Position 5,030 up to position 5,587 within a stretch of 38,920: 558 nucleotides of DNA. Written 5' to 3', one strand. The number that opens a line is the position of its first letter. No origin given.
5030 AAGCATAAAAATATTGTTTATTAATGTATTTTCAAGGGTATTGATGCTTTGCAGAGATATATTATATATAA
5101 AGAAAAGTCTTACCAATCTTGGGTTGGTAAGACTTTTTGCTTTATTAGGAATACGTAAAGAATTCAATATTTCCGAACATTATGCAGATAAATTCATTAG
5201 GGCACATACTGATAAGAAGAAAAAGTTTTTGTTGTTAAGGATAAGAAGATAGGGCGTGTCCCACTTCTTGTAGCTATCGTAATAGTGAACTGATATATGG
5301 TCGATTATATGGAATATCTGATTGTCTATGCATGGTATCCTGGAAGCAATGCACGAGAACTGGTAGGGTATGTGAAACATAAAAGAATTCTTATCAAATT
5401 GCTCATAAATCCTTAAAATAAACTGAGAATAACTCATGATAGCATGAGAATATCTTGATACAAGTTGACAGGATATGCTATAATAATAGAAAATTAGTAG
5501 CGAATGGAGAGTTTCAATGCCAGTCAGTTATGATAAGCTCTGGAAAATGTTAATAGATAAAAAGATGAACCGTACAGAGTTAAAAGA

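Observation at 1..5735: Exact 128-bp duplication of the operator-promoter-RBS-5' end of two paralogous controller-protein genes, one driving an RM operon and the other a non-RM effector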

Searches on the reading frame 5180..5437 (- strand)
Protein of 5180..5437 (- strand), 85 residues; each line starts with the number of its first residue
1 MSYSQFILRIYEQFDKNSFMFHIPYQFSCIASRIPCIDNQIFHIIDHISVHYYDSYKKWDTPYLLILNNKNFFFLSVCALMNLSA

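Call 10: search_protein_families(library=pfam, proteins=[window:5180-5437:-], max_evalue=0.01)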
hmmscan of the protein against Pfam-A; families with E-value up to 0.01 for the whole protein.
window:5180-5437:- (85 aa): 0 families

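Call 11: search_protein_families(library=ncbifam, proteins=[window:5180-5437:-], max_evalue=0.01)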
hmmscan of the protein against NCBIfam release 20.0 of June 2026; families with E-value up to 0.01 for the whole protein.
window:5180-5437:- (85 aa): 0 families

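Call 60: find_encoding_contigs(protein=window:5180-5437:-, flank=6000, max_places=8)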
Protein window:5180-5437:- (85 aa): no gene with exactly this product is on record in the collection.
